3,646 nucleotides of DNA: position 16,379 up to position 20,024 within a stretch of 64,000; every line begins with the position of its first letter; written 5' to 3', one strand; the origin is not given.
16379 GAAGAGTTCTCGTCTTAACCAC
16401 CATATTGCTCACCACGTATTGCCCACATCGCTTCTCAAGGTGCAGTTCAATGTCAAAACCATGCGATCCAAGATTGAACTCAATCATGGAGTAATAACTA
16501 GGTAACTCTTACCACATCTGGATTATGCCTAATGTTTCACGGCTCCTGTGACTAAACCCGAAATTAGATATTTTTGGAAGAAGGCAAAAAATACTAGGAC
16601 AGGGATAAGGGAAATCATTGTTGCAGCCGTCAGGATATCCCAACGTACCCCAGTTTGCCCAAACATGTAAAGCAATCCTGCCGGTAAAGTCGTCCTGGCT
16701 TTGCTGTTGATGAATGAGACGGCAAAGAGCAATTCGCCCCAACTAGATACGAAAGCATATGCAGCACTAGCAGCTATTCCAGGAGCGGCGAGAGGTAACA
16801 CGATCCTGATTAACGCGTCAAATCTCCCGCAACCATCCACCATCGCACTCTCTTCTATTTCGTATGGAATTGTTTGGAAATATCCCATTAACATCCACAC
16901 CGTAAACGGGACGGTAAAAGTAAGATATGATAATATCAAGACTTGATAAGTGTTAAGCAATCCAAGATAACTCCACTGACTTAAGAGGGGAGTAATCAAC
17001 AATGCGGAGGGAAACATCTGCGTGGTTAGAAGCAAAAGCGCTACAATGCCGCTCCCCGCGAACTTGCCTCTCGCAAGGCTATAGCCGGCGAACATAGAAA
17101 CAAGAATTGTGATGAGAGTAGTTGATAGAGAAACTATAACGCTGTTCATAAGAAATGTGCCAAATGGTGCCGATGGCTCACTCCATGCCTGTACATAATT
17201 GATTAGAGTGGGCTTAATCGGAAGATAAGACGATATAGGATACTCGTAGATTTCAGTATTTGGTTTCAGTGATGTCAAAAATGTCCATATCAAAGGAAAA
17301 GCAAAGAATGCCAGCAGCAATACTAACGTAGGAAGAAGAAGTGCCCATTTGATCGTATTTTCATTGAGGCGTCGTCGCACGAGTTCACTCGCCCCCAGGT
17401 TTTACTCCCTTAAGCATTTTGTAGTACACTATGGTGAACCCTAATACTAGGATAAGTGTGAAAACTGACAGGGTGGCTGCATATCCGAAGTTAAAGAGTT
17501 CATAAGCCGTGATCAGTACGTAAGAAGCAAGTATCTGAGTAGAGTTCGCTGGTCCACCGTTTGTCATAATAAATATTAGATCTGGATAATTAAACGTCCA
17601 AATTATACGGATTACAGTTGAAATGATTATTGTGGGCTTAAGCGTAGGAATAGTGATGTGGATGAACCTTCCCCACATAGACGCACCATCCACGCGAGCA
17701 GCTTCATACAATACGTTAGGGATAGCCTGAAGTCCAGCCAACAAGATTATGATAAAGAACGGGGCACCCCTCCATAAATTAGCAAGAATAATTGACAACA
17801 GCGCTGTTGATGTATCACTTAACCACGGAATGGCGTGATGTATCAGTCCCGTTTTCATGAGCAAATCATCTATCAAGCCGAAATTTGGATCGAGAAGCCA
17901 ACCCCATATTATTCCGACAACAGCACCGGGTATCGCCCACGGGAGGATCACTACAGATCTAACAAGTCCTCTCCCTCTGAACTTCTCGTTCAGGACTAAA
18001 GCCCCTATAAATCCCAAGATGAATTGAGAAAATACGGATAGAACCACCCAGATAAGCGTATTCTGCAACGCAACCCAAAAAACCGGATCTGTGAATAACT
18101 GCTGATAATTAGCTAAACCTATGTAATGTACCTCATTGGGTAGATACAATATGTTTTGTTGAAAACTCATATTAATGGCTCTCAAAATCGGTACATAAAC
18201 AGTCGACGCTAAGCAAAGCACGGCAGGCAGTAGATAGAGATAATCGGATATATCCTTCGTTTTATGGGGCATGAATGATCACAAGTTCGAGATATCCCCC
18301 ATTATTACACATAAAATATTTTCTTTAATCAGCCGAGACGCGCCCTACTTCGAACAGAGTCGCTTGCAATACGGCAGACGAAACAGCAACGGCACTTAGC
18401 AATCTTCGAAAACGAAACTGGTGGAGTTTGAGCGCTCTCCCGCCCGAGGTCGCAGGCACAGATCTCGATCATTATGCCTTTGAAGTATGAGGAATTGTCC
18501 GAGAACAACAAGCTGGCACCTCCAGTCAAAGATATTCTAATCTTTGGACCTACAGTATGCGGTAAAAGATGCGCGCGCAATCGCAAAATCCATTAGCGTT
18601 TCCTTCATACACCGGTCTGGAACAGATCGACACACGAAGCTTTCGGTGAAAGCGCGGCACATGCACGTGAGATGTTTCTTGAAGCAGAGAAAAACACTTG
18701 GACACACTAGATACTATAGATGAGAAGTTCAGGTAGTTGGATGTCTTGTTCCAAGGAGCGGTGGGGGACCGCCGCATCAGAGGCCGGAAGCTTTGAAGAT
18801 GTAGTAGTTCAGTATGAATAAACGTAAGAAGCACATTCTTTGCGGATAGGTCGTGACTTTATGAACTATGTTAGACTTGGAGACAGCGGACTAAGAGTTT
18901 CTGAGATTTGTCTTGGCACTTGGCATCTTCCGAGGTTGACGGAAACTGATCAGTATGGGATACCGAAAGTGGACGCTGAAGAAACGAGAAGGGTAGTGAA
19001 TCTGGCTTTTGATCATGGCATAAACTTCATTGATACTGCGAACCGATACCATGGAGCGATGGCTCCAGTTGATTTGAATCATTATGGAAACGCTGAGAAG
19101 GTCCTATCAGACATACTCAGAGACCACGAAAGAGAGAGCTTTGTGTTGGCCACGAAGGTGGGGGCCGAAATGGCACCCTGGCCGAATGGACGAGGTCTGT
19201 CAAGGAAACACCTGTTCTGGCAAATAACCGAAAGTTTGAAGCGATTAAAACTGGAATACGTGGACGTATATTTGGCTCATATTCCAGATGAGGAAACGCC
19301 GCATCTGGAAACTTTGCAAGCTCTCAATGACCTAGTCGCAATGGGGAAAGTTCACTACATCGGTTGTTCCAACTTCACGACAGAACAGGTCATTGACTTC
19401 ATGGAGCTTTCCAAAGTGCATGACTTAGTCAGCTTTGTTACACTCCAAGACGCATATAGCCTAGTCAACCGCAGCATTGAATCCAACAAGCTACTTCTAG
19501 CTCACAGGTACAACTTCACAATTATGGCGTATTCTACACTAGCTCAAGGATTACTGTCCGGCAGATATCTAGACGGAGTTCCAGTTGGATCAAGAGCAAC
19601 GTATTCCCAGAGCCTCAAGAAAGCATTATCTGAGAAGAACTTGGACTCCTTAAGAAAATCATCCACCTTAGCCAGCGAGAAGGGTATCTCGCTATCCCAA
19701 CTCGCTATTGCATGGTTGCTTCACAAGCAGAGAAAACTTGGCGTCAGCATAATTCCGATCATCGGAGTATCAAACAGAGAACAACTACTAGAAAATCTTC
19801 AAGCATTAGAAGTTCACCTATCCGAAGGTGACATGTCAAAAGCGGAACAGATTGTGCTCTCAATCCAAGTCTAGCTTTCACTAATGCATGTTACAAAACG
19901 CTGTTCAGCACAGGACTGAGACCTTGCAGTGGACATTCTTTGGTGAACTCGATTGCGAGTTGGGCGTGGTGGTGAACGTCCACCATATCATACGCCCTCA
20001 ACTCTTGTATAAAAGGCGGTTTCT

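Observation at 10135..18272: AcnX (large+small) sits in an operon with a sugar-type ABC transporter, a DapA-family aldolase and an SdhA-like flavoprotein: a substrate-unknown catabolic module, not the isoprenoid context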

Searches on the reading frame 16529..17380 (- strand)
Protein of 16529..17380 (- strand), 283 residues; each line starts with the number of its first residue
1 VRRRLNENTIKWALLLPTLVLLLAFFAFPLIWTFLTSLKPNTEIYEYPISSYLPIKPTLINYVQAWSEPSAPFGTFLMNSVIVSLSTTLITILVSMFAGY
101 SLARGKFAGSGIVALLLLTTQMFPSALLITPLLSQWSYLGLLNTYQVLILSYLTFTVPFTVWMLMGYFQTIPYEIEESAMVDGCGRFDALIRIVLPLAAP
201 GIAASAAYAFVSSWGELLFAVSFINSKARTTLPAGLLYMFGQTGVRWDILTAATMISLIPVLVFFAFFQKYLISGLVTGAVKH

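Call 3: search_protein_families(library=pfam, proteins=[window:16529-17380:-])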
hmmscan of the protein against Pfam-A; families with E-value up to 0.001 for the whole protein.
window:16529-17380:- (283 aa): 1 family
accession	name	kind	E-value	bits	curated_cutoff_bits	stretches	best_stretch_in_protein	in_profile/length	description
PF00528.27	BPD_transp_1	-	2.8e-16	60.2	26.4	1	96-273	2-179/184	Binding-protein-dependent transport system inner membrane component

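Call 4: search_protein_families(library=ncbifam, proteins=[window:16529-17380:-])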
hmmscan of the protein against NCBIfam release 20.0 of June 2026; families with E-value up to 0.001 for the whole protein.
window:16529-17380:- (283 aa): 17 families
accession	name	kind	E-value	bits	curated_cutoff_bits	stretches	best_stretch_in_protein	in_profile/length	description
NF040932.1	ABC_arch_GlcU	equivalog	2.4e-30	106.1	340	1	18-278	8-266/272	glucose ABC transporter permease GlcU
NF008231.0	PRK10998.1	equivalog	6e-30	104.8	261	1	67-282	75-295/296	maltose ABC transporter permease MalG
NF008210.0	PRK10973.1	equivalog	2.6e-26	92.9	297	1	19-278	16-278/281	sn-glycerol-3-phosphate ABC transporter permease UgpE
NF007047.0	PRK09500.1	equivalog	4.4e-13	49.4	326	1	78-263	61-244/257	spermidine/putrescine ABC transporter permease PotC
NF011624.0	PRK15050.1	equivalog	1.4e-11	44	247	1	6-271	19-282/297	2-aminoethylphosphonate ABC transporter permease subunit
TIGR02141.1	modB_ABC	equivalog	5.3e-10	39.3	182.6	1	80-259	3-197/208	molybdate ABC transporter permease subunit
TIGR03226.1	PhnU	equivalog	5.8e-08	32.5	283.45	1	141-271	175-300/311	2-aminoethylphosphonate ABC transporter permease subunit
TIGR01581.1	Mo_ABC_porter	hypoth_equivalog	1.4e-07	31.3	210.3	1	77-258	23-217/225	ABC transporter permease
NF006939.0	PRK09421.1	equivalog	2e-07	30.6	262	1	78-243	13-192/230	molybdate ABC transporter permease subunit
NF040839.1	tungstate_WtpB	equivalog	4.4e-06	26.5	340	1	77-264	46-241/251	tungstate ABC transporter permease WtpB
TIGR02139.1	permease_CysT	equivalog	4.5e-06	26.4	246.1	1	80-262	55-247/265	sulfate ABC transporter permease subunit CysT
NF007889.0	PRK10592.1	equivalog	2.8e-05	23.9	476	1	78-268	67-262/281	putrescine ABC transporter permease PotI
TIGR03262.1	PhnU2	equivalog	9.9e-05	21.2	593.25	1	141-266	405-525/546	putative 2-aminoethylphosphonate ABC transporter permease subunit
NF007044.0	PRK09497.1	equivalog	0.00012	21.7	348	1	76-263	88-265/285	spermidine/putrescine ABC transporter permease PotB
NF008232.0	PRK10999.1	equivalog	0.00025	19.9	392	1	153-204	383-438/520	maltose ABC transporter permease MalF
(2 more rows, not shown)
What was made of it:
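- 16529..17380 (-): ABC permease 2 (MalG/GlcU-like, CUT1). The best NCBIfam hits are GlcU, MalG and UgpE (calls 3, 4).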

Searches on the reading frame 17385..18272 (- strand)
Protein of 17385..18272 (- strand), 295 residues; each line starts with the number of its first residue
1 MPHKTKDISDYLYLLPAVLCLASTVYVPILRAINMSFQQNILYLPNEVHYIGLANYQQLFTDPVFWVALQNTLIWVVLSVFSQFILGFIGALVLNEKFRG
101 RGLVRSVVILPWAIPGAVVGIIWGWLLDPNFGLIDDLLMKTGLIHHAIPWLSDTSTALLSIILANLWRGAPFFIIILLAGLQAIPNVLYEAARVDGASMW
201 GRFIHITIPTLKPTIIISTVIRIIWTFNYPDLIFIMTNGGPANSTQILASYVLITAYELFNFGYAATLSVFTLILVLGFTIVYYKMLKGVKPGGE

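Call 3: search_protein_families(library=pfam, proteins=[window:17385-18272:-])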
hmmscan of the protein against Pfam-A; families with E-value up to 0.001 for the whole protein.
window:17385-18272:- (295 aa): 1 family
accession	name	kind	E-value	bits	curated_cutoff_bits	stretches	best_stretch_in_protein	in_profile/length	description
PF00528.27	BPD_transp_1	-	6.1e-19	68.9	26.4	1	84-283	2-175/184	Binding-protein-dependent transport system inner membrane component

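Call 4: search_protein_families(library=ncbifam, proteins=[window:17385-18272:-])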
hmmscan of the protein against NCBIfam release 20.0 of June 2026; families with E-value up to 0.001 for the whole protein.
window:17385-18272:- (295 aa): 18 families
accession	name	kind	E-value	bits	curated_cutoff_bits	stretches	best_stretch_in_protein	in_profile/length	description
NF040931.1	ABC_arch_GlcT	equivalog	6.1e-30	104.8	360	1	15-283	3-265/278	glucose ABC transporter permease GlcT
NF008232.0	PRK10999.1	equivalog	1.7e-28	99.7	392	1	49-287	263-515/520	maltose ABC transporter permease MalF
NF007852.0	PRK10561.1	equivalog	9.5e-28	97.9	335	1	10-287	14-288/295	sn-glycerol-3-phosphate ABC transporter permease UgpA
NF011624.0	PRK15050.1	equivalog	4.2e-16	58.9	247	1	4-288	18-287/297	2-aminoethylphosphonate ABC transporter permease subunit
TIGR03262.1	PhnU2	equivalog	1.8e-14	53.3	593.25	1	17-274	10-244/546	putative 2-aminoethylphosphonate ABC transporter permease subunit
TIGR00969.1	3a0106s02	subfamily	3.4e-14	53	240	1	48-238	42-224/272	sulfate ABC transporter permease subunit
TIGR02139.1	permease_CysT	equivalog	7.1e-14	52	246.1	1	47-282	30-252/265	sulfate ABC transporter permease subunit CysT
TIGR01581.1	Mo_ABC_porter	hypoth_equivalog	1.2e-12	47.9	210.3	1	51-222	5-167/225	ABC transporter permease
NF008208.0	PRK10971.1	equivalog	7.5e-12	45.3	415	1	48-282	39-260/277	sulfate/thiosulfate ABC transporter permease CysT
NF040839.1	tungstate_WtpB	equivalog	1.6e-10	41.1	340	1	56-222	33-189/251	tungstate ABC transporter permease WtpB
TIGR02140.1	permease_CysW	equivalog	2.4e-10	40.3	329.1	1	47-222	27-196/261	sulfate ABC transporter permease subunit CysW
TIGR02141.1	modB_ABC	equivalog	5.9e-10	39.1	182.6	1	74-282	5-201/208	molybdate ABC transporter permease subunit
NF007044.0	PRK09497.1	equivalog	9.5e-09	35.1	348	1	24-288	22-276/285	spermidine/putrescine ABC transporter permease PotB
TIGR03226.1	PhnU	equivalog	2.8e-07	30.3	283.45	1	11-287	43-304/311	2-aminoethylphosphonate ABC transporter permease subunit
NF007047.0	PRK09500.1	equivalog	7.8e-07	29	326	1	23-253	16-221/257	spermidine/putrescine ABC transporter permease PotC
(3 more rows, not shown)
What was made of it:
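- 17385..18272 (-): ABC permease 1 (MalF/GlcT-like, CUT1). The best NCBIfam hits are archaeal GlcT, MalF and UgpA (calls 3, 4).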

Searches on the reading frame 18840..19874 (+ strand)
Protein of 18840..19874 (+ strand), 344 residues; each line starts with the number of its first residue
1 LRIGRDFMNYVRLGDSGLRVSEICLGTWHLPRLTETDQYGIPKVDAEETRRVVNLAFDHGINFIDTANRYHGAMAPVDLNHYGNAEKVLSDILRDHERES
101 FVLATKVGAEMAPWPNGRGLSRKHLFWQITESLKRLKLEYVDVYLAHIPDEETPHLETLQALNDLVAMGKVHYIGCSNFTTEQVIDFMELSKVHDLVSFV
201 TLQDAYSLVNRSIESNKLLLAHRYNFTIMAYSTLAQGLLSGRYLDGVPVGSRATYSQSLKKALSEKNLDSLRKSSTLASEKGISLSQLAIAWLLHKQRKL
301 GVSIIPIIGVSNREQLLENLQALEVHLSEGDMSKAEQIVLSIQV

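Call 3: search_protein_families(library=pfam, proteins=[window:18840-19874:+])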
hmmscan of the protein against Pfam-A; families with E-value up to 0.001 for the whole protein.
window:18840-19874:+ (344 aa): 1 family
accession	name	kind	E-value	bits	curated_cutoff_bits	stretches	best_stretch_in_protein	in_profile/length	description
PF00248.27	Aldo_ket_red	-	2.5e-66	224.2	24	1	22-338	1-289/291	Aldo/keto reductase family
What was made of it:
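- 18840..19874 (+): Aldo-keto reductase, divergent from permease 1. PF00248 E=2.5e-66 (call 3).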

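Call 4: search_protein_families(library=ncbifam, proteins=[window:18840-19874:+])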
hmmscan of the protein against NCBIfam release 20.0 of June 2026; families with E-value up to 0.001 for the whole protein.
window:18840-19874:+ (344 aa): 7 families
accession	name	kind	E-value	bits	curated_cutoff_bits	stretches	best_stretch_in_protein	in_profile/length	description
NF007388.0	PRK09912.1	subfamily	5.8e-55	186.6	448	1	7-337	12-330/346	L-glyceraldehyde 3-phosphate reductase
TIGR01293.1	Kv_beta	subfamily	2.5e-45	154.9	365.4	1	8-328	1-306/319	voltage-dependent potassium channel subunit beta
NF049922.1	MethglyxlRedYdjG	equivalog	1.9e-42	145.5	550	1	8-337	1-319/326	NADH-dependent methylglyoxal reductase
NF007912.0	PRK10625.1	equivalog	1.8e-40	139.4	415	1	8-338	1-337/346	NADP(H)-dependent aldo-keto reductase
NF007695.0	PRK10376.1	subfamily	2.1e-18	66.4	280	2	35-212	29-194/290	oxidoreductase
NF008377.0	PRK11172.1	equivalog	1.3e-13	50.7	327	1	119-237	69-184/267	2,5-didehydrogluconate reductase DkgB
NF008598.0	PRK11565.1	equivalog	4.4e-11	42.4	425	1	40-204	21-165/275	2,5-didehydrogluconate reductase DkgA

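Call 69: search_protein_families(library=ncbifam, max_evalue=0.00001, proteins=[window:18840-19874:+])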
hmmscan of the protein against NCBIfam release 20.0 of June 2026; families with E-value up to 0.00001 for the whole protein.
window:18840-19874:+ (344 aa): 7 families
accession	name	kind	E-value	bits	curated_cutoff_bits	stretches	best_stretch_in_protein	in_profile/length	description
NF007388.0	PRK09912.1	subfamily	5.8e-55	186.6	448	1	7-337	12-330/346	L-glyceraldehyde 3-phosphate reductase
TIGR01293.1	Kv_beta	subfamily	2.5e-45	154.9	365.4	1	8-328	1-306/319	voltage-dependent potassium channel subunit beta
NF049922.1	MethglyxlRedYdjG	equivalog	1.9e-42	145.5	550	1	8-337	1-319/326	NADH-dependent methylglyoxal reductase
NF007912.0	PRK10625.1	equivalog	1.8e-40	139.4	415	1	8-338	1-337/346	NADP(H)-dependent aldo-keto reductase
NF007695.0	PRK10376.1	subfamily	2.1e-18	66.4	280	1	35-212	29-194/290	oxidoreductase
NF008377.0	PRK11172.1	equivalog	1.3e-13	50.7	327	1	119-237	69-184/267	2,5-didehydrogluconate reductase DkgB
NF008598.0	PRK11565.1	equivalog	4.4e-11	42.4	425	1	40-204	21-165/275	2,5-didehydrogluconate reductase DkgA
